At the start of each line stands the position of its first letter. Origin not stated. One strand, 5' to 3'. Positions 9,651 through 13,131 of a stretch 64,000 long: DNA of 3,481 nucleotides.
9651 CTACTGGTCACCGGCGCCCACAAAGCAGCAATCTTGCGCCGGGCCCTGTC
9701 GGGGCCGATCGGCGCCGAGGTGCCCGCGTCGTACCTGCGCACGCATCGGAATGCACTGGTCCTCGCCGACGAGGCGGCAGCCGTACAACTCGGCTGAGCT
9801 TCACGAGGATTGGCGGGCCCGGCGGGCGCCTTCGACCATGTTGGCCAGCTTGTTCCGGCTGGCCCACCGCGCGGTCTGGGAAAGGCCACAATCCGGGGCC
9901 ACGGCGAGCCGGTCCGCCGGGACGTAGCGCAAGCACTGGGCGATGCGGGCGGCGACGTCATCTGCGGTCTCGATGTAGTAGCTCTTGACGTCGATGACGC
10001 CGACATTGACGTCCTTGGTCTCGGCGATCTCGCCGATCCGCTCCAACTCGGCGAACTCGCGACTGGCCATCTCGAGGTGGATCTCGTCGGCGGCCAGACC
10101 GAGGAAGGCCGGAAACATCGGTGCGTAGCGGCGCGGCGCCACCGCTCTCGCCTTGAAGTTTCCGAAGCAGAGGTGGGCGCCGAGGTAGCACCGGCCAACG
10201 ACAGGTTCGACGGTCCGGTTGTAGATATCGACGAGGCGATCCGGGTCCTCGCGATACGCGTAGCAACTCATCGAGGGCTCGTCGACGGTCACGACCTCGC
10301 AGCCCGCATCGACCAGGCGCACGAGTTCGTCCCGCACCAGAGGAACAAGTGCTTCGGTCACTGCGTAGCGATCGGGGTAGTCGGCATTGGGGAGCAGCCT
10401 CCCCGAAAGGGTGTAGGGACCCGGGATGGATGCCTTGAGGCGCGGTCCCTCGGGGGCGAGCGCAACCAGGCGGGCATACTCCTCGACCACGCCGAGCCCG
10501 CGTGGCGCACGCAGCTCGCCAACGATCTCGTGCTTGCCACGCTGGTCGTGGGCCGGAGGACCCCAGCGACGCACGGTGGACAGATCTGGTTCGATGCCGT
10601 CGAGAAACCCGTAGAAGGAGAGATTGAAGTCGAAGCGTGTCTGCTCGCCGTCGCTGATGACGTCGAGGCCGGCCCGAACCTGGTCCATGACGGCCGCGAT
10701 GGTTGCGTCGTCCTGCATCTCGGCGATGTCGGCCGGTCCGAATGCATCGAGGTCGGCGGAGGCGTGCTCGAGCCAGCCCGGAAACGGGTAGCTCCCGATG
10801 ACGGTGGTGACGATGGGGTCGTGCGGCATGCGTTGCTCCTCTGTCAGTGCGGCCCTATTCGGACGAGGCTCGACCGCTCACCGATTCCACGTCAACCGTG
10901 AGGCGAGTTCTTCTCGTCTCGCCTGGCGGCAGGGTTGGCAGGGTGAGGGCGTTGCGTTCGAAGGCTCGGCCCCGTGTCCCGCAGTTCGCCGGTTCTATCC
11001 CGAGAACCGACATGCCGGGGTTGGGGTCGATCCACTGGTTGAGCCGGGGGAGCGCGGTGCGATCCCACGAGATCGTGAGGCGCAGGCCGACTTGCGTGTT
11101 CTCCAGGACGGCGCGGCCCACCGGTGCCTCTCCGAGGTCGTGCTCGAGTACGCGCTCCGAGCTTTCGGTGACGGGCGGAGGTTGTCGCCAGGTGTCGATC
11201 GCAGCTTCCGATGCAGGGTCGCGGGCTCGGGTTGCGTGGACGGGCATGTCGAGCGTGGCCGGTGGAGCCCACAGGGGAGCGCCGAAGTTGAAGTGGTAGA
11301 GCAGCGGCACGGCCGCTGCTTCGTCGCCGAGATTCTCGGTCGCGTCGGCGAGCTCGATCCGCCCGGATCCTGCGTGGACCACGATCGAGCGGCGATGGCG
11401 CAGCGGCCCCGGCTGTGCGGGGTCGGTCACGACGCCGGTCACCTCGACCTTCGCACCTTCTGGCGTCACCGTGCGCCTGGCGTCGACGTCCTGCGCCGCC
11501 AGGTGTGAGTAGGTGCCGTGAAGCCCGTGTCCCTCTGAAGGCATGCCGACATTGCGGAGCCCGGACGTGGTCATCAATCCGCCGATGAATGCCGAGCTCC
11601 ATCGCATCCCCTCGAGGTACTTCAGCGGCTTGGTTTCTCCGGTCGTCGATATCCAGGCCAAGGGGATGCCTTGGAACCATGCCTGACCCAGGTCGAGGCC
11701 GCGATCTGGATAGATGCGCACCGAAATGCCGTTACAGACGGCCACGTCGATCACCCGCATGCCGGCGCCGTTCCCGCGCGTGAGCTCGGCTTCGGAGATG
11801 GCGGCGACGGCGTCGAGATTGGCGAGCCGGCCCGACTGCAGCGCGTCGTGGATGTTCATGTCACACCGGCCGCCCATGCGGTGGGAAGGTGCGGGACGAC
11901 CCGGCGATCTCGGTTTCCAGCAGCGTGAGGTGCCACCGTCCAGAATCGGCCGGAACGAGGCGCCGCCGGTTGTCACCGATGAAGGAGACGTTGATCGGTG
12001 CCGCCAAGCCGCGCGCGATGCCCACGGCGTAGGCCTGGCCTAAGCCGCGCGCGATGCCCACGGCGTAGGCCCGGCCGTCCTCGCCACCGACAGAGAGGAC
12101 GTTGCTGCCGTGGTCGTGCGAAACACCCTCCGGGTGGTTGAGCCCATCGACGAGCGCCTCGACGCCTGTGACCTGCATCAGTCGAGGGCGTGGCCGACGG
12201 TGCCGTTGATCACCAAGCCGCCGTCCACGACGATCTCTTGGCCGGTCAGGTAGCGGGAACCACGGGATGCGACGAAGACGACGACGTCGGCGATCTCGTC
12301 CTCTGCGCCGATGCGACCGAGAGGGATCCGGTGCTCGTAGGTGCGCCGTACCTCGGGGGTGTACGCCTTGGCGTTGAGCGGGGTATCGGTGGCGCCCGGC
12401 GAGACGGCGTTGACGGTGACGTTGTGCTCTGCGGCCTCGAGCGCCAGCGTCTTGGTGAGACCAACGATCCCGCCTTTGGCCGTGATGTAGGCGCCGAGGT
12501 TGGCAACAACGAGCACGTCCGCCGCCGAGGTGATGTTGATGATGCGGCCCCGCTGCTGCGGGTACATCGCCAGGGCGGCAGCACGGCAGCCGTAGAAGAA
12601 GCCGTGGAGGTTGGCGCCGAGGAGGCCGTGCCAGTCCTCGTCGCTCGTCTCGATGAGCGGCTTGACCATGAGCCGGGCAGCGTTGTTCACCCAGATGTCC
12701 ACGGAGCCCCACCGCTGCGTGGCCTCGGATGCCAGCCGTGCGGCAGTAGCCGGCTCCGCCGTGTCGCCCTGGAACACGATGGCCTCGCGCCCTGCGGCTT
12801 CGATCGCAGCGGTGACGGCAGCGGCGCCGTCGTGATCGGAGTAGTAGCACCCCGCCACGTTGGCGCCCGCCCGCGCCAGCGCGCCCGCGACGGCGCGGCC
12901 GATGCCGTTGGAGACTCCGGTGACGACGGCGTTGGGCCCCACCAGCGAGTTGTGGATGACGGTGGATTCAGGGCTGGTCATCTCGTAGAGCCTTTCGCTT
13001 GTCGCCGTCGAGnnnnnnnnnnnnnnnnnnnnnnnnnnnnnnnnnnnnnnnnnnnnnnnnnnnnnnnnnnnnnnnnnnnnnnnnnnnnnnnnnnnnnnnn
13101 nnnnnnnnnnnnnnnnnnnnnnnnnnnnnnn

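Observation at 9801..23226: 13-gene, 13.4-kb translationally coupled operon: sugar ABC importer plus an unassigned oxidative enzyme set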

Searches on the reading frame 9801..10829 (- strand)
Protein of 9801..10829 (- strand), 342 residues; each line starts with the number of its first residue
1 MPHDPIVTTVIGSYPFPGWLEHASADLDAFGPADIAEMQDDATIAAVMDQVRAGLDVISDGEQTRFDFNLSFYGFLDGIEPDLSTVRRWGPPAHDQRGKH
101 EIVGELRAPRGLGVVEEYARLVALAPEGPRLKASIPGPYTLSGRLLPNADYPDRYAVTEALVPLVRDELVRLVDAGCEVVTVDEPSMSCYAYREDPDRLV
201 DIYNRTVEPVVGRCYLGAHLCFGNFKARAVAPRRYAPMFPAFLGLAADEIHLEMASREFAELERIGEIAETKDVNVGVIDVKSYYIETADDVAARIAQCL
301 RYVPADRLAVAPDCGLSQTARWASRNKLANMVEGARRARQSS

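Call 9: search_protein_families(library=pfam, proteins=[window:9801-10829:-], max_evalue=0.01)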
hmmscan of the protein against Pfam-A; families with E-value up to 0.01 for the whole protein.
window:9801-10829:- (342 aa): 2 families
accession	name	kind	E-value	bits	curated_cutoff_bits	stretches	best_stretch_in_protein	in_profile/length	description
PF01717.24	Meth_synt_2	-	3.7e-31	109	21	1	7-336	2-323/324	Cobalamin-independent synthase, Catalytic domain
PF08267.18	Meth_synt_1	-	2.5e-05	24.4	27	1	128-296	147-305/313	Cobalamin-independent synthase, N-terminal domain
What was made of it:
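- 9801..10829 (-): MetE-like core (folate-domain-less) homocysteine S-alkyltransferase-type protein, 342 aa. Meth_synt_2 (call 9).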

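Call 10: search_protein_families(library=ncbifam, proteins=[window:9801-10829:-], max_evalue=0.001)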
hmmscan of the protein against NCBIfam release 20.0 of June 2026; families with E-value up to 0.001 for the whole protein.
window:9801-10829:- (342 aa): 8 families
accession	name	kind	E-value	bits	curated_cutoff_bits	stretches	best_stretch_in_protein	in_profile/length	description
NF003317.0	PRK04326.1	equivalog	2e-56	191.6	406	1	6-340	9-324/340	methionine synthase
NF006589.0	PRK09121.1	equivalog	3.9e-36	124.8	392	1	7-340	6-338/342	methionine synthase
NF002119.0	PRK00957.1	equivalog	4.3e-22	78.6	258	2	254-338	215-304/306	methionine synthase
NF003556.0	PRK05222.1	equivalog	1.4e-20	73.9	541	1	6-341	420-747/750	5-methyltetrahydropteroyltriglutamate--homocysteine S-methyltransferase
NF005085.0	PRK06520.1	subfamily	3.4e-20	72.5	313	1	9-320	11-343/368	5-methyltetrahydropteroyltriglutamate--homocysteine S-methyltransferase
TIGR01371.1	met_syn_B12ind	equivalog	2.4e-18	66.6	929.95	1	7-340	427-753/754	5-methyltetrahydropteroyltriglutamate--homocysteine S-methyltransferase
NF004875.0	PRK06233.1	equivalog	6.1e-17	61.5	576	1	9-320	13-347/373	vitamin B12 independent methionine synthase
NF002272.0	PRK01207.1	equivalog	2.5e-11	43.4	399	1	7-333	5-334/343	methionine synthase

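Call 31: search_solved_structures(query=window:9801-10829:-, max_evalue=0.00001)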
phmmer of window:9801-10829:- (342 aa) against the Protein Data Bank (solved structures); distinct sequences matched with E-value up to 0.00001: 12.
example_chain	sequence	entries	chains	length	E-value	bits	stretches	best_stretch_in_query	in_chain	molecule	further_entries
3rpd_A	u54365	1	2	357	4.7e-26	95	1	7-339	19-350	Methionine synthase (B12-independent)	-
3ppc_A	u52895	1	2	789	1.5e-16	63.8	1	45-339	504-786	5-methyltetrahydropteroyltriglutamate--homocysteine methyltransferase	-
3ppf_A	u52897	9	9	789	1.6e-16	63.7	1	45-339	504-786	5-methyltetrahydropteroyltriglutamate--homocysteine methyltransferase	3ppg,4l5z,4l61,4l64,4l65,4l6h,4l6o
3pph_A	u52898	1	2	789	1.6e-16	63.7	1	45-339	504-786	5-methyltetrahydropteroyltriglutamate--homocysteine methyltransferase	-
4ztx_A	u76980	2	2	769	2.5e-15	59.8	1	43-340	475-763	Cobalamin-Independent Methionine synthase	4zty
1t7l_A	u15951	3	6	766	4.6e-13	52.3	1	45-340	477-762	5-methyltetrahydropteroyltriglutamate--homocysteine methyltransferase | 5-methyltetrahydropteroyltriglutamate-homocysteine methyltransferase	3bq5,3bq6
1xdj_A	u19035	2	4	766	4.7e-13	52.3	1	45-340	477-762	5-methyltetrahydropteroyltriglutamate--homocysteine methyltransferase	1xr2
1xpg_A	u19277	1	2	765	4.7e-13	52.3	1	45-340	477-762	5-methyltetrahydropteroyltriglutamate--homocysteine methyltransferase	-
2nq5_A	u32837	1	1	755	8.6e-11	44.9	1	7-321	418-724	5-methyltetrahydropteroyltriglutamate--homocysteine methyltransferase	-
3l7r_A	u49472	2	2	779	9.8e-11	44.7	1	7-321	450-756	5-methyltetrahydropteroyltriglutamate--homocysteine methyltransferase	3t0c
1ypx_A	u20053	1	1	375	2.2e-10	43.5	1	46-320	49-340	putative vitamin-B12 independent methionine synthase family protein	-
1u1h_A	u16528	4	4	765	2.4e-07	33.5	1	7-339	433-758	5-methyltetrahydropteroyltriglutamate--homocysteine methyltransferase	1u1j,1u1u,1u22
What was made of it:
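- Closest known: Core. Same: The closest PDB entry is MesD 3rpd (call 31).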

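Call 60: find_homologous_proteins(query=window:9801-10829:-, max_evalue=1e-30)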
Query window:9801-10829:- (342 aa): 8000 proteins with E <= 1e-30 among 8000 candidates; the best 120 are listed.
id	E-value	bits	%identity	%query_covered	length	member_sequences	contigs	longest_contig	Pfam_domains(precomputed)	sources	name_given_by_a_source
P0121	2.5e-228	775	100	100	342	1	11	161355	PF01717.25,PF08267.19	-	-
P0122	1.0e-198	678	86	99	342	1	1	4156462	PF01717.25,PF08267.19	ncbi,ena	-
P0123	1.8e-195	667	85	99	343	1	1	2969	PF01717.25,PF08267.19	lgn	-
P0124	2.3e-193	660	84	100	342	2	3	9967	PF01717.25,PF08267.19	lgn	-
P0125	1.4e-186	638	81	99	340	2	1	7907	PF01717.25,PF08267.19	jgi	jgi:5-methyltetrahydropteroyltriglutamate--homocysteine methyltransferase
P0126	1.0e-185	635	82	97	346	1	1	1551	PF01717.25,PF08267.19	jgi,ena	-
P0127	1.4e-185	634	82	99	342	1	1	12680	PF01717.25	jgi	jgi:5-methyltetrahydropteroyltriglutamate--homocysteine methyltransferase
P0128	3.3e-185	633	82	98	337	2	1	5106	PF01717.25,PF08267.19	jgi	-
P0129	1.8e-182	624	78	99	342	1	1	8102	PF01717.25,PF08267.19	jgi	jgi:5-methyltetrahydropteroyltriglutamate--homocysteine methyltransferase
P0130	2.2e-182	624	80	100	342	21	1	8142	PF01717.25,PF08267.19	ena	-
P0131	4.9e-181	619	79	100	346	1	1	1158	PF01717.25,PF08267.19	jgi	jgi:5-methyltetrahydropteroyltriglutamate--homocysteine methyltransferase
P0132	6.8e-179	612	77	99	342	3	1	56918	PF01717.25,PF08267.19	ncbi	-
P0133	7.3e-179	612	76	99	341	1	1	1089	PF01717.25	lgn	-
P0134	1.3e-178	611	75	100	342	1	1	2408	PF01717.25,PF08267.19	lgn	-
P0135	2.7e-177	607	75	99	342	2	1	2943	PF01717.25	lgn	-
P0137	3.4e-176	604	76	99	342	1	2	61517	PF01717.25,PF08267.19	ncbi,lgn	-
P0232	5.7e-166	570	74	100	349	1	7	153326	PF01717.25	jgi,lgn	jgi:5-methyltetrahydropteroyltriglutamate--homocysteine methyltransferase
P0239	1.0e-165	569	73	99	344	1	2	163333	PF01717.25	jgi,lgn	-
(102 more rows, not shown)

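Call 61: find_encoding_contigs(protein=P0232, flank=6000, max_places=2)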
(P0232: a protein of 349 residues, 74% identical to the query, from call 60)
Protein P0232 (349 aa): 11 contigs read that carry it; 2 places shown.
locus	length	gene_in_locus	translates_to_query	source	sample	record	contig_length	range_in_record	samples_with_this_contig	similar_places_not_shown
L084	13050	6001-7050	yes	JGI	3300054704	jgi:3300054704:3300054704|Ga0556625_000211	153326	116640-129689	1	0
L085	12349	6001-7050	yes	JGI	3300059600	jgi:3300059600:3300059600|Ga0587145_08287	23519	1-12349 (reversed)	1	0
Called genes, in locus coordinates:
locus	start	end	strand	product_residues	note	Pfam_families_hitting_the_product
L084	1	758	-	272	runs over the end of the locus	PF01578:Cytochrom_C_asm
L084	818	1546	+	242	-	PF00106:adh_short, PF08659:KR, PF13561:adh_short_C2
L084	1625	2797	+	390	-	PF13191:AAA_16 (faint), PF07724:AAA_2, PF07728:AAA_5 (weak), PF13401:AAA_22 (weak), PF10431:ClpB_D2-small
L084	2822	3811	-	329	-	PF00389:2-Hacid_dh, PF02826:2-Hacid_dh_C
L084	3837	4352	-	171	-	-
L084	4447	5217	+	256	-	PF13580:SIS_2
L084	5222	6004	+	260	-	PF00106:adh_short, PF13561:adh_short_C2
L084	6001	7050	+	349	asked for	PF01717:Meth_synt_2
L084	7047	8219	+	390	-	PF01408:GFO_IDH_MocA, PF22725:GFO_IDH_MocA_C3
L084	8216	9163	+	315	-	PF00480:ROK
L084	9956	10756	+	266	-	-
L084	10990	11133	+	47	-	-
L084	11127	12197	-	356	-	PF00226:DnaJ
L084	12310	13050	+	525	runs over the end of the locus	PF02776:TPP_enzyme_N, PF00205:TPP_enzyme_M, PF02775:TPP_enzyme_C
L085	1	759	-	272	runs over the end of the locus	PF01578:Cytochrom_C_asm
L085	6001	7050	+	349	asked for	PF01717:Meth_synt_2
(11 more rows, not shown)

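Call 62: find_encoding_contigs(protein=P0239, flank=6000, max_places=2)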
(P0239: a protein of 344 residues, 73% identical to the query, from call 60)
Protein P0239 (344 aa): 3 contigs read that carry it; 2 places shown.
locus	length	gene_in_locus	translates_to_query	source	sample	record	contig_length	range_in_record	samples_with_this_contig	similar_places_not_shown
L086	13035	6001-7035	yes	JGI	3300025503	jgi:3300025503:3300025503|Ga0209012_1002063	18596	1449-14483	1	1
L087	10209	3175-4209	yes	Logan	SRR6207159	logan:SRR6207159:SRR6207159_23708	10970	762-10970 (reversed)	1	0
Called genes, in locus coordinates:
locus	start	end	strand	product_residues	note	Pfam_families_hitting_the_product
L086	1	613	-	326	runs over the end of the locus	-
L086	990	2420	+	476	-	PF00884:Sulfatase, PF16347:SGSH_C (weak)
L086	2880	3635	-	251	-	PF01906:YbjQ_1 (weak)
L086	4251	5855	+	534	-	PF12832:MFS_1_like (faint), PF07690:MFS_1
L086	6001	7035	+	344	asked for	PF01717:Meth_synt_2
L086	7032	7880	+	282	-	PF13483:Lactamase_B_3, PF12706:Lactamase_B_2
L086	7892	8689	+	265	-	PF13580:SIS_2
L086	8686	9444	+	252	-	PF00106:adh_short, PF01370:Epimerase (weak), PF13561:adh_short_C2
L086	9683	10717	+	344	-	PF01408:GFO_IDH_MocA, PF02894:GFO_IDH_MocA_C, PF22725:GFO_IDH_MocA_C3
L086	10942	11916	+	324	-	PF00480:ROK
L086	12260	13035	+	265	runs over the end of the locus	PF02522:Antibiotic_NAT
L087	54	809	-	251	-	PF01906:YbjQ_1 (weak)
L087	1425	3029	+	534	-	PF12832:MFS_1_like (faint), PF07690:MFS_1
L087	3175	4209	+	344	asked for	PF01717:Meth_synt_2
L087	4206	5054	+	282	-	PF13483:Lactamase_B_3, PF12706:Lactamase_B_2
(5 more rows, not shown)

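Call 63: find_encoding_contigs(protein=P0137, flank=6000, max_places=2)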
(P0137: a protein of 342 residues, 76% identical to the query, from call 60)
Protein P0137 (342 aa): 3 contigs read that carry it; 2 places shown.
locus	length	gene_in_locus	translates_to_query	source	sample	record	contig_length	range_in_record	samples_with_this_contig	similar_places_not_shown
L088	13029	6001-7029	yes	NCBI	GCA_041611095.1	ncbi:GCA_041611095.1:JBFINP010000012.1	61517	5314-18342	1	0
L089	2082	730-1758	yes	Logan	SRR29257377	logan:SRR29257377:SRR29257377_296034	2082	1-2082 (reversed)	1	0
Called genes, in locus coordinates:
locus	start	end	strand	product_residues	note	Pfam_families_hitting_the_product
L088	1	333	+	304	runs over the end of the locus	PF01261:AP_endonuc_2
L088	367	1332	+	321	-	PF02126:PTE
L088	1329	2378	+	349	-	PF08240:ADH_N, PF16912:Glu_dehyd_C, PF00107:ADH_zinc_N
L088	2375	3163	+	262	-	PF00106:adh_short, PF08659:KR, PF13561:adh_short_C2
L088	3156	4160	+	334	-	PF14486:DUF4432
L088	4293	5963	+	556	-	PF27054:Beta_methylindole_red_C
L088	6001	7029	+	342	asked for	PF01717:Meth_synt_2, PF08267:Meth_synt_1 (faint)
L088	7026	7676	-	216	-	PF01182:Glucosamine_iso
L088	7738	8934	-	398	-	PF01408:GFO_IDH_MocA, PF02894:GFO_IDH_MocA_C, PF22725:GFO_IDH_MocA_C3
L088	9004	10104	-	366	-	PF01979:Amidohydro_1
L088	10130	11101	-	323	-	PF01544:CorA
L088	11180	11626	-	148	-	PF10604:Polyketide_cyc2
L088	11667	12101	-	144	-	-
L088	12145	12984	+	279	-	PF13622:4HBT_3, PF20789:4HBT_3C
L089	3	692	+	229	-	?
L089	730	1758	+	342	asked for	PF01717:Meth_synt_2, PF08267:Meth_synt_1 (faint)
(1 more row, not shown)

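Call 68: find_related_loci(query=A2, collection=metagenome_contigs, flank=8000)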
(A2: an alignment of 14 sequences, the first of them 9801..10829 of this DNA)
Query A2 (342 aa) in metagenome_contigs; peptide patterns used: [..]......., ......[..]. (x = any residue, [..] = any of these).
600 stretches matched a pattern (row limit reached: there are more); 554 encode a relative of the query (tblastn E <= 1e-3); the best 80 are kept; 80 distinct loci.
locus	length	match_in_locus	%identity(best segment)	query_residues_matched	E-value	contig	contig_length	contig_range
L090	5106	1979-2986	82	1-336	0e+0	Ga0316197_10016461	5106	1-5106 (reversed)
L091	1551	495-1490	82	1-332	0e+0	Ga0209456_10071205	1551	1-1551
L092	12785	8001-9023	80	1-341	0e+0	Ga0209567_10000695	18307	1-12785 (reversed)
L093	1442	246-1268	75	1-341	0e+0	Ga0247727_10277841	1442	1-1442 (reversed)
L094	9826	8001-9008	74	5-340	6e-171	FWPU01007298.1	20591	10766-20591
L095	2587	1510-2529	72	1-340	0e+0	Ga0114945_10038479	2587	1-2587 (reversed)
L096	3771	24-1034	74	5-341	7e-176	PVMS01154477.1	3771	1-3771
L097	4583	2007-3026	72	1-340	1e-172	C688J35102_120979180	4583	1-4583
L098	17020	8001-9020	71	1-340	1e-167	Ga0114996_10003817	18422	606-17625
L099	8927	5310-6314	72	5-339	2e-166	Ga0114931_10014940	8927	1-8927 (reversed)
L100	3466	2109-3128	71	1-340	4e-173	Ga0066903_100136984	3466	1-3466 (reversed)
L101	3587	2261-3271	72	5-341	7e-173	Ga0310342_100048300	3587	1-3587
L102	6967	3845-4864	71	1-340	4e-166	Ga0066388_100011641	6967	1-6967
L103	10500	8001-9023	72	1-341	3e-165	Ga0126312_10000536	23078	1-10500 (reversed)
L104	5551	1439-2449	71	4-340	4e-167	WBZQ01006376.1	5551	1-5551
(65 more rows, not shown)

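Call 72: search_protein_families(library=pfam, proteins=[L088:4293-5963:+], max_evalue=0.0001)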
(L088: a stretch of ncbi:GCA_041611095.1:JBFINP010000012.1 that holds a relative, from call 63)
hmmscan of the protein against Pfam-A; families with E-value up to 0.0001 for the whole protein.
L088:4293-5963:+ (556 aa): 0 families

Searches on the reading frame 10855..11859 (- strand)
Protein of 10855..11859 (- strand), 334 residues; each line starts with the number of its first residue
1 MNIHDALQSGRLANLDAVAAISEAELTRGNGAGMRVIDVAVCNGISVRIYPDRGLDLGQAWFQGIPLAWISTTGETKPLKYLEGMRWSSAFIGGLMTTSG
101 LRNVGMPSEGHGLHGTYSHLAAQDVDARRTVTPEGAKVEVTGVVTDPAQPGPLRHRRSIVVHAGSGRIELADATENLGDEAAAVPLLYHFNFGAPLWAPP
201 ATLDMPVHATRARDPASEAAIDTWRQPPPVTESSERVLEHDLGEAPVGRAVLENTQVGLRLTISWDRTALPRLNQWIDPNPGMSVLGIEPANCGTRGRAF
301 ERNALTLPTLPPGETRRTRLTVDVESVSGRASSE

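Call 9: search_protein_families(library=pfam, proteins=[window:10855-11859:-], max_evalue=0.01)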
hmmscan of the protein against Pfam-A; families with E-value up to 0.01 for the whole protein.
window:10855-11859:- (334 aa): 1 family
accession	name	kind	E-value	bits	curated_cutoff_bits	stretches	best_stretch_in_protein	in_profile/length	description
PF14486.12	DUF4432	-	2.3e-67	227.4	32.5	1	32-324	2-304/304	Domain of unknown function (DUF4432)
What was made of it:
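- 10855..11859 (-): DUF4432 (aldose-1-epimerase-like fold). PF14486, E 2e-67 (call 9).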

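Call 10: search_protein_families(library=ncbifam, proteins=[window:10855-11859:-], max_evalue=0.001)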
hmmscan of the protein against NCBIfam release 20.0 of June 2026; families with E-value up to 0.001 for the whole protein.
window:10855-11859:- (334 aa): 0 families

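Call 30: search_solved_structures(query=window:10855-11859:-, max_evalue=0.001)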
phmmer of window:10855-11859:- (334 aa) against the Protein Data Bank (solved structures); distinct sequences matched with E-value up to 0.001: 1.
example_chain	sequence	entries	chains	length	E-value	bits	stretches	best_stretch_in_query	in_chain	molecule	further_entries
3ty1_A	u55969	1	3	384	1.5e-10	43.9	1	10-322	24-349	Hypothetical aldose 1-epimerase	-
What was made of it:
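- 10855..11859 (-): PDB 3ty1 (call 30).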

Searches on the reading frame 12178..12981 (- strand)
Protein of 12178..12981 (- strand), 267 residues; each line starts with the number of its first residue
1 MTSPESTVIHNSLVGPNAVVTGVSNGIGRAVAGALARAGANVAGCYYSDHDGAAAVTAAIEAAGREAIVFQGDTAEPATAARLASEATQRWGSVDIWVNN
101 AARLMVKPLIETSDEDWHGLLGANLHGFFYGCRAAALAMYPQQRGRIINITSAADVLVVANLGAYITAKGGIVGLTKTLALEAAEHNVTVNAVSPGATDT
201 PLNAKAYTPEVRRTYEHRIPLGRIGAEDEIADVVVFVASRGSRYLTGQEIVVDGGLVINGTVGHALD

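Call 7: search_protein_families(library=pfam, proteins=[window:12178-12981:-], max_evalue=0.01)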
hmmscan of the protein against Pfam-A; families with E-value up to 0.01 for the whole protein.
window:12178-12981:- (267 aa): 4 families
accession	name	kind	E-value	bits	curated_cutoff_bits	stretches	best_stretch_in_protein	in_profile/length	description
PF13561.12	adh_short_C2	-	2.2e-60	204.6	27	1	22-256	1-235/236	Enoyl-(Acyl carrier protein) reductase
PF00106.31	adh_short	-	1.5e-48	165.3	26.6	1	17-206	2-190/195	short chain dehydrogenase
PF08659.16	KR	-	3.1e-07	30.9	22.6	1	19-168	4-152/180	KR domain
PF23441.1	SDR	-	0.0013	18.6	27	1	139-257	137-256/258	SDR-like rossmann domain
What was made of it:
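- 12178..12981 (-): SDR oxidoreductase (tail). adh_short_C2 (call 7).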

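Call 10: search_protein_families(library=ncbifam, proteins=[window:12178-12981:-], max_evalue=0.001)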
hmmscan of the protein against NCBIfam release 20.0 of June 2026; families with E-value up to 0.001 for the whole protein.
window:12178-12981:- (267 aa): 221 families (the best 25 are shown)
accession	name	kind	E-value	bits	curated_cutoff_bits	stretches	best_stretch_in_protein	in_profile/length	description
TIGR01830.1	3oxo_ACP_reduc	equivalog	5.1e-59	199.9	297.75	1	18-257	1-239/239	3-oxoacyl-[acyl-carrier-protein] reductase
NF009384.0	PRK12743.1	equivalog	7.2e-59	199.1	264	1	17-261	8-252/258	SDR family oxidoreductase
NF004791.0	PRK06138.1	equivalog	1.3e-57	195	312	1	14-258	4-251/252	SDR family oxidoreductase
NF009466.0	PRK12826.1-2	subfamily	3.8e-56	190.3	222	1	18-258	6-246/248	3-oxoacyl-ACP reductase FabG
NF005559.1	PRK07231.1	subfamily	1.1e-55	188.9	215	1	14-257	3-248/249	glucose 1-dehydrogenase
NF004198.0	PRK05653.1-3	equivalog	1.7e-54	184.9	296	1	12-258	4-248/248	3-oxoacyl-ACP reductase FabG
NF006493.1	PRK08936.1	subfamily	5.3e-54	183.2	420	1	11-257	3-251/261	glucose-1-dehydrogenase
NF004197.0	PRK05653.1-1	equivalog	6.6e-53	179.9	332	1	11-257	3-247/249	3-oxoacyl-ACP reductase FabG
NF053807.1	RhamDHLra1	equivalog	1e-52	179.4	400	1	16-259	5-250/252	L-rhamnose 1-dehydrogenase Lra1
NF052558.1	MBtsdlDhBudC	equivalog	4.2e-51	173.9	270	1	18-257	6-242/250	meso-2,3-butanediol dehydrogenase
NF012208.0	SDR_dihy_bifunc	exception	1.3e-50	172.2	325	1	18-256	1-231/233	bifunctional dihydropteridine reductase/dihydrofolate reductase TmpR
NF005309.0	PRK06841.1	subfamily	2.3e-50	171.5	286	1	10-258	10-254/255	GolD/DthD family dehydrogenase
NF004774.0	PRK06114.1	equivalog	3.6e-50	170.7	360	1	13-257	14-260/262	SDR family oxidoreductase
NF009093.0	PRK12429.1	subfamily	2.6e-49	167.8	258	1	17-258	7-258/259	3-hydroxybutyrate dehydrogenase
NF004818.0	PRK06172.1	equivalog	4.6e-49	167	336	1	13-257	5-251/253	SDR family oxidoreductase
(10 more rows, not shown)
